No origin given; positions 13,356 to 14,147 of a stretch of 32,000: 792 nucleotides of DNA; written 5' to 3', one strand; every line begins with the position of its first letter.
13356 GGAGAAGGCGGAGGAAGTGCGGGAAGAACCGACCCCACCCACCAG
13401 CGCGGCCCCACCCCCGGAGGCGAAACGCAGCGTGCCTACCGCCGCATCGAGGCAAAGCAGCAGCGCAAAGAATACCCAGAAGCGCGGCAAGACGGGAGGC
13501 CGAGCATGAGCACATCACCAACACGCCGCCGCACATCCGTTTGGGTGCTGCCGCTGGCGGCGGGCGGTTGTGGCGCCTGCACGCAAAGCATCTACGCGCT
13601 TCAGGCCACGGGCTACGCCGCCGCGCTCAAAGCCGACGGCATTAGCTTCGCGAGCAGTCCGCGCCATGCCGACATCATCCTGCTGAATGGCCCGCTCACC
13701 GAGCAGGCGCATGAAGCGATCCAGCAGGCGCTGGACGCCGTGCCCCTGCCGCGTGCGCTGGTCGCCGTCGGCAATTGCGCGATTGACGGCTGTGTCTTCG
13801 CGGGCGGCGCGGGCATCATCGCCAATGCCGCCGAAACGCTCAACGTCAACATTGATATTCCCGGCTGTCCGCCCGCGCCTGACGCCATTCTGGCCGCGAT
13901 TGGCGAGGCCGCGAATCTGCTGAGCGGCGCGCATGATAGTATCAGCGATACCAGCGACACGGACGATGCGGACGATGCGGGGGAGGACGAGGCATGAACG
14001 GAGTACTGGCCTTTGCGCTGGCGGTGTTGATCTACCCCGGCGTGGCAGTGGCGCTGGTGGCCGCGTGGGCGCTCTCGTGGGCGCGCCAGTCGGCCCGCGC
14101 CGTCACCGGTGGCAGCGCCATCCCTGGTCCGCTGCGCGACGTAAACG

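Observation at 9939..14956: Self-contained four-gene complex-I / group-4-hydrogenase-like module with only the universal core subunits (Ehr-like, further reduced)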

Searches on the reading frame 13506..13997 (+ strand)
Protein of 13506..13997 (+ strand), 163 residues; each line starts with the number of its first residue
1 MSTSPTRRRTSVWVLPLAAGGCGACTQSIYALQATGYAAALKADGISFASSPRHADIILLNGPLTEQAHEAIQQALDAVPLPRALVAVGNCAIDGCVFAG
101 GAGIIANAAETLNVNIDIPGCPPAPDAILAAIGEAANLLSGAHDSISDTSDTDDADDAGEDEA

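Call 3: search_protein_families(library=pfam, proteins=[window:13506-13997:+], max_evalue=1)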
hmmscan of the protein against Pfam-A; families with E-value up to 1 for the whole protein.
window:13506-13997:+ (163 aa): 1 family
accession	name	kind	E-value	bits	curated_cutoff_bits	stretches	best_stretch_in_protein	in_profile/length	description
PF01058.29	Oxidored_q6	-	3e-21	75.9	27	1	22-133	1-126/128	NADH ubiquinone oxidoreductase, 20 Kd subunit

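Call 4: search_protein_families(library=ncbifam, proteins=[window:13506-13997:+], max_evalue=1)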
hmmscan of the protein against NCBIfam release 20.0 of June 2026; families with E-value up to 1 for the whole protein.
window:13506-13997:+ (163 aa): 16 families
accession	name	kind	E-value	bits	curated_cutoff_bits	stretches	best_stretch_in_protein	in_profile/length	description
TIGR01957.1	nuoB_fam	subfamily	1.6e-20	73.5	142.7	1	8-132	15-135/145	NADH-quinone oxidoreductase subunit B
NF005012.1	PRK06411.1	subfamily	2.5e-20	72.7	116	1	7-134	31-153/166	NADH-quinone oxidoreductase subunit NuoB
NF011391.0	PRK14816.1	equivalog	1.9e-17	63.5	283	1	8-130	50-168/196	NADH-quinone oxidoreductase subunit B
NF011394.0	PRK14819.1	equivalog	3.5e-17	62.8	312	1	8-132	29-149/264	NADH-quinone oxidoreductase subunit B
NF011395.0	PRK14820.1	equivalog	3.6e-17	62.7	263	1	8-140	31-158/180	NADH-quinone oxidoreductase subunit B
NF011389.0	PRK14814.1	equivalog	6.5e-17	61.9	285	1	8-132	31-150/186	NADH dehydrogenase subunit B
NF011393.0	PRK14818.1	equivalog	8.4e-15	54.7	255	1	8-131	29-147/173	NADH dehydrogenase subunit B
NF011390.0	PRK14815.1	equivalog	1e-13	51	281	1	8-132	31-150/183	NADH dehydrogenase subunit B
NF011388.0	PRK14813.1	equivalog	1.7e-12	47.6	294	1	9-138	27-152/189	NADH dehydrogenase subunit B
NF011392.0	PRK14817.1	equivalog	2.4e-09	37.1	271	1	8-133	34-154/182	NADH-quinone oxidoreductase subunit B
NF009808.0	PRK13292.1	equivalog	5.2e-09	34.5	1156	1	47-131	58-141/791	NADH-quinone oxidoreductase subunit B/C/D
TIGR03294.1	FrhG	equivalog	9.3e-05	22.3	245.5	1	55-134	51-139/228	coenzyme F420 hydrogenase subunit gamma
NF007779.0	PRK10468.1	equivalog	0.00037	19.6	659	1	78-133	144-203/372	hydrogenase 2 small subunit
TIGR00391.1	hydA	subfamily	0.00044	19.5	179.5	1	71-132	139-204/365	hydrogenase small subunit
NF045520.1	H2_NiFeSe_small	exception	0.00057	19.3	470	1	81-139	143-209/314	NiFeSe hydrogenase small subunit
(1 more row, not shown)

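Call 35: search_solved_structures(query=A2, max_evalue=0.001, show_alignments=3)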
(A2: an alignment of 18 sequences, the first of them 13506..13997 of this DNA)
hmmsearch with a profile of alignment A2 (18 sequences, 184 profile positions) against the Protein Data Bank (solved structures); distinct sequences matched with E-value up to 0.001: 69 (the best 60 are shown).
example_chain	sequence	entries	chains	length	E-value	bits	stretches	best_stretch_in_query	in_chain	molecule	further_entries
6cfw_J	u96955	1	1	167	1.3e-35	125.7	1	16-148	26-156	Probable membrane-bound hydrogenase subunit mbhJ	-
7z0s_G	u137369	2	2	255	1.8e-27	99.1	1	12-147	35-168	Formate hydrogenlyase subunit 7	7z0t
6g2j_B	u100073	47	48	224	1.5e-23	86.4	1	24-146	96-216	NADH dehydrogenase [ubiquinone] iron-sulfur protein 7, mitochondrial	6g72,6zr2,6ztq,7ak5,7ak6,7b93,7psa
5xtb_C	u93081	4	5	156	2.6e-23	85.6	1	24-144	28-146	NADH dehydrogenase [ubiquinone] iron-sulfur protein 7, mitochondrial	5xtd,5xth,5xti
9ti4_E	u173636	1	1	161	2.9e-23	85.4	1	24-144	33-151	NADH dehydrogenase [ubiquinone] iron-sulfur protein 7, mitochondrial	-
9cwt_C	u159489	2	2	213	6.3e-23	84.4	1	24-144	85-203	NADH dehydrogenase [ubiquinone] iron-sulfur protein 7, mitochondrial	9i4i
7v2c_C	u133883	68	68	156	6.4e-23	84.3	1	24-145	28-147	NADH dehydrogenase [ubiquinone] iron-sulfur protein 7,mitochondrial | NADH dehydrogenase [ubiquinone] iron-sulfur protein 7, mitochondrial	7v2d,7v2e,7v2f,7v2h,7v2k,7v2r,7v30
7zeb_6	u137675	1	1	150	7.3e-23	84.1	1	24-145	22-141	NADH dehydrogenase [ubiquinone] iron-sulfur protein 7, mitochondrial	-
5lc5_B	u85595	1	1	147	7.9e-23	84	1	24-144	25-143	NADH dehydrogenase [ubiquinone] iron-sulfur protein 7, mitochondrial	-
9w2u_B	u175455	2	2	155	8.1e-23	84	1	24-145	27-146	NADH dehydrogenase [ubiquinone] iron-sulfur protein 7, mitochondrial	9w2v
7zd6_6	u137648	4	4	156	8.3e-23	84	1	24-145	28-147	NADH dehydrogenase [ubiquinone] iron-sulfur protein 7, mitochondrial | Complex I-20kD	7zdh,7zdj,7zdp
8b9z_B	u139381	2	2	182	8.7e-23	83.9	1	24-141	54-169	LD31474p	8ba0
5ldw_B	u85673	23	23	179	9.6e-23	83.8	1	24-145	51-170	NADH dehydrogenase [ubiquinone] iron-sulfur protein 7, mitochondrial | Mitochondrial complex I, PSST subunit | NADH:ubiquinone oxidoreductase core subunit S7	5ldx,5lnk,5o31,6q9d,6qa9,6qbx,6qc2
6hum_K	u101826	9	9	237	1.1e-22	83.6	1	24-149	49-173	NAD(P)H-quinone oxidoreductase subunit K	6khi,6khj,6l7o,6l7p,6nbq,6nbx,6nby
7vxu_C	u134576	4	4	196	1.2e-22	83.4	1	24-145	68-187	Complex I-20kD | NADH dehydrogenase [ubiquinone] iron-sulfur protein 7, mitochondrial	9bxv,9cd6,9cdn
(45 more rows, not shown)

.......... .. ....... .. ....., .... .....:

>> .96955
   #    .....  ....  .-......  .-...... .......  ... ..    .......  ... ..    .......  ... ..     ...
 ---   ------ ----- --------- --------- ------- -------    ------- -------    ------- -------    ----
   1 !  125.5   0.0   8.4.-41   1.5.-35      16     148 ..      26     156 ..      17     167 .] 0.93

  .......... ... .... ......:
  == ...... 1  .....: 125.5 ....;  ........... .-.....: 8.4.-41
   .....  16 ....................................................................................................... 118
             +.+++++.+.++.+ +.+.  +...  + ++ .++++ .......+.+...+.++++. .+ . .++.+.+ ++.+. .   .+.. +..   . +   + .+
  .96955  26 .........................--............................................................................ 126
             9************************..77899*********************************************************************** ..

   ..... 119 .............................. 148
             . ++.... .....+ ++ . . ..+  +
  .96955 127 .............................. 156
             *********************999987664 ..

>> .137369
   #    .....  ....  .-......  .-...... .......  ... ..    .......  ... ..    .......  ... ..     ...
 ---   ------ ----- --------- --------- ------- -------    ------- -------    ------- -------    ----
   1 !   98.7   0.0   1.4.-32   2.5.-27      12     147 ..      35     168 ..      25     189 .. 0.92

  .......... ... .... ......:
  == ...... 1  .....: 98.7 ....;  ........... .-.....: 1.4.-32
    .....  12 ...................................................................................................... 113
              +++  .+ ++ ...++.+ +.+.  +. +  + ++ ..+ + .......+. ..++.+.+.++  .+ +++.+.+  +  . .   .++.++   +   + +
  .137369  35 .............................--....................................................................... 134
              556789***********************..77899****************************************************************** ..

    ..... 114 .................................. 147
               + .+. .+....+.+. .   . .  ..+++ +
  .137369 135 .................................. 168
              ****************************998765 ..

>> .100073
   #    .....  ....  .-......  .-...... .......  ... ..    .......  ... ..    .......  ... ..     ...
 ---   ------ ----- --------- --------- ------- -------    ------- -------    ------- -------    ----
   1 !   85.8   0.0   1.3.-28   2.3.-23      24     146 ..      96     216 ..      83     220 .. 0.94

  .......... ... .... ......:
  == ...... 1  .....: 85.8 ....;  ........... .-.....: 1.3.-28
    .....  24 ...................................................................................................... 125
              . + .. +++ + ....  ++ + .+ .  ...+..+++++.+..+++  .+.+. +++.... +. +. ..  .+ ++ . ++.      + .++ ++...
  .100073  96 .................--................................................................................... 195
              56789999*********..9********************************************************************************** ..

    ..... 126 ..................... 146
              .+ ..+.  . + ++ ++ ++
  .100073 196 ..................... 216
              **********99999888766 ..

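Call 94: list_cluster_members(proteins=[P0001, P0172, window:13506-13997:+, window:13994-14956:+])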
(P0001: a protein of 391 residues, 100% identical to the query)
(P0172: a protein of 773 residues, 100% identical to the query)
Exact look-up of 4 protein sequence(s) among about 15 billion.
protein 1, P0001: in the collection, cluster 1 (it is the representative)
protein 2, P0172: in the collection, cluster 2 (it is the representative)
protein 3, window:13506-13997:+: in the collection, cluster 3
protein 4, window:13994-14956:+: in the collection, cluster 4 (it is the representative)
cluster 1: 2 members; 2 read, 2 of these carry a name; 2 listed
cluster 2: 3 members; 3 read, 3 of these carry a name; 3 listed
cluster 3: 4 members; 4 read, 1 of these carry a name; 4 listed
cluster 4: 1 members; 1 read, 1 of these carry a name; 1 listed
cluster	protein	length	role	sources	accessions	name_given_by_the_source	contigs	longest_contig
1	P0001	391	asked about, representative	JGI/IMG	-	ech hydrogenase subunit E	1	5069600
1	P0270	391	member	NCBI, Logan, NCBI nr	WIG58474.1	MAG: hypothetical protein OJF49_001220 [Ktedonobacterales bacterium]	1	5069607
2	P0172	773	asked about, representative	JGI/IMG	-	formate hydrogenlyase subunit 3/multisubunit Na+/H+ antiporter MnhD subunit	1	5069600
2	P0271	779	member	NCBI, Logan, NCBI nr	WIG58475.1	MAG: hypothetical protein OJF49_001221 [Ktedonobacterales bacterium]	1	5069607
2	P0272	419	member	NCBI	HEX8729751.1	MAG TPA: hypothetical protein VF739_14060, partial [Ktedonobacterales bacterium]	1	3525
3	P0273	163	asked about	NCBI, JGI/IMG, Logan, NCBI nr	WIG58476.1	MAG: hypothetical protein OJF49_001222 [Ktedonobacterales bacterium] | Ni,Fe-hydrogenase III small subunit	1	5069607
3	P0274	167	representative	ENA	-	-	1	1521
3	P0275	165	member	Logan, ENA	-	-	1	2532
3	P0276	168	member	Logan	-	-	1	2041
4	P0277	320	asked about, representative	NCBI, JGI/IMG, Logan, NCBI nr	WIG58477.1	MAG: hypothetical protein OJF49_001223 [Ktedonobacterales bacterium] | formate hydrogenlyase subunit 4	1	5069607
